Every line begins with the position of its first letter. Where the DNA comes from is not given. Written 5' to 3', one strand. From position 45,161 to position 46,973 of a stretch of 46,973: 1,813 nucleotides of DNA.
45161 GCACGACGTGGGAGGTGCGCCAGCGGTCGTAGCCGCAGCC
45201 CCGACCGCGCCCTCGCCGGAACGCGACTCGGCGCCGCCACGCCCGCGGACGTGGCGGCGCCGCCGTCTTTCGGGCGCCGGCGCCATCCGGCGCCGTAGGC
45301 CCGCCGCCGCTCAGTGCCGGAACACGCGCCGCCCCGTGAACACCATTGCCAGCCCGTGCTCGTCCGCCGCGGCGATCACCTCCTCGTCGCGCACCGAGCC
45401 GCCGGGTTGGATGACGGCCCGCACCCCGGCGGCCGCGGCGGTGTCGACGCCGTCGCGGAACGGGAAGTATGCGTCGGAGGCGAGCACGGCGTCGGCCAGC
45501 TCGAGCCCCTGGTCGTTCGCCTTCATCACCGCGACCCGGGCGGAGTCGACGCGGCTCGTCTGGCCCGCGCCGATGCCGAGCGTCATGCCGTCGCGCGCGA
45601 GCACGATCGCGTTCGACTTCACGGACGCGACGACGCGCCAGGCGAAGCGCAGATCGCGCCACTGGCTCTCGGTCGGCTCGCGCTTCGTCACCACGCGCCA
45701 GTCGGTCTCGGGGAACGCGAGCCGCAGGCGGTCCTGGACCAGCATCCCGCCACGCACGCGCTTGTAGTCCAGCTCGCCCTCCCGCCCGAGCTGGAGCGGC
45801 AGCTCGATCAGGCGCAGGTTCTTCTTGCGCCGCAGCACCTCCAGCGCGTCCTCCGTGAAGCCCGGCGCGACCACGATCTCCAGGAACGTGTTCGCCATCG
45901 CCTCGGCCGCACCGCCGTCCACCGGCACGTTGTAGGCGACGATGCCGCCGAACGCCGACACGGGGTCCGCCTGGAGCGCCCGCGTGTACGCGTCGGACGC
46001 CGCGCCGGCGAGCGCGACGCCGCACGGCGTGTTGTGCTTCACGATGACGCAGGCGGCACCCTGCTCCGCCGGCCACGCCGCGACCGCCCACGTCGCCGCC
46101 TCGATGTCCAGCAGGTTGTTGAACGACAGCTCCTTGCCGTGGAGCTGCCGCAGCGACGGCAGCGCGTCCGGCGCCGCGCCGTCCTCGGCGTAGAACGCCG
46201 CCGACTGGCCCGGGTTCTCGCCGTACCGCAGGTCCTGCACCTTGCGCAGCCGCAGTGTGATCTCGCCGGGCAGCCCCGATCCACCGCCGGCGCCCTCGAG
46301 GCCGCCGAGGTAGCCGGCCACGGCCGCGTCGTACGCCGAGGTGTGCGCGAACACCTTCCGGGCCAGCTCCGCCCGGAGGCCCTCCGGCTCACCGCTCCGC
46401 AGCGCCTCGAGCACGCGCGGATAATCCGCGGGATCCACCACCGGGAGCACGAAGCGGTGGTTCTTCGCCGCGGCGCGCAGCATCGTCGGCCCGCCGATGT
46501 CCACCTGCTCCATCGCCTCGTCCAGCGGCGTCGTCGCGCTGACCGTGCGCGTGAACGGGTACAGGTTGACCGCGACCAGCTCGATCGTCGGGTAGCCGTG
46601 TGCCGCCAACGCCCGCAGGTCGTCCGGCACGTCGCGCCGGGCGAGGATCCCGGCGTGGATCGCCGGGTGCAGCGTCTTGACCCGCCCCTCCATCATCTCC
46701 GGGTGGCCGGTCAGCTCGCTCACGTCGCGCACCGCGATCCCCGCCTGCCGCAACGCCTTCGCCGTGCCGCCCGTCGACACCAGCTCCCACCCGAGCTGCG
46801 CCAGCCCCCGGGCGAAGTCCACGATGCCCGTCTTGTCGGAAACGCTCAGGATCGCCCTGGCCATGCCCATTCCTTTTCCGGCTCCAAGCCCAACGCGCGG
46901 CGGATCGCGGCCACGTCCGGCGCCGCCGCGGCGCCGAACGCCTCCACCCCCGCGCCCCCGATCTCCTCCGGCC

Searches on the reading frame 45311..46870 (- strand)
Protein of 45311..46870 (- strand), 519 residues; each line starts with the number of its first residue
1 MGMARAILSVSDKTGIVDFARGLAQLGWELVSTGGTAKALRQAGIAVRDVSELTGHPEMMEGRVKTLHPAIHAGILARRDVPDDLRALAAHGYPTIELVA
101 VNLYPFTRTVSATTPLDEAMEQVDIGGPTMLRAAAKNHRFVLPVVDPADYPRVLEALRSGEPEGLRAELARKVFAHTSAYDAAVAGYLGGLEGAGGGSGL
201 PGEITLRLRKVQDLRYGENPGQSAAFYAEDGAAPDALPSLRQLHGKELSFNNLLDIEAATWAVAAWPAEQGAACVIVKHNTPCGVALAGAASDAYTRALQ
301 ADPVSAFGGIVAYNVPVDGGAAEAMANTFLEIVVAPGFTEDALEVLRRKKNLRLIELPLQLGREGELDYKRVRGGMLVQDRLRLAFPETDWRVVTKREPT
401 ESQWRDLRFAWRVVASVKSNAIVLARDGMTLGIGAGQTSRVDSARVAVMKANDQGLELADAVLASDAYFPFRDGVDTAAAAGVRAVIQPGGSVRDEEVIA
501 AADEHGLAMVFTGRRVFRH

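Call 75: search_protein_families(library=pfam, proteins=[window:45311-46870:-], max_evalue=0.00001)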
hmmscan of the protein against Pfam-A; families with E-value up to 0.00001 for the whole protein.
window:45311-46870:- (519 aa): 2 families
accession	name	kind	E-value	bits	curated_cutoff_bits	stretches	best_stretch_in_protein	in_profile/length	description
PF01808.24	AICARFT_IMPCHas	-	4.5e-113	378.2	25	1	134-450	1-311/311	AICARFT/IMPCHase bienzyme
PF02142.27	MGS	-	7.5e-22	77.7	24.1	1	15-129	1-94/94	MGS-like domain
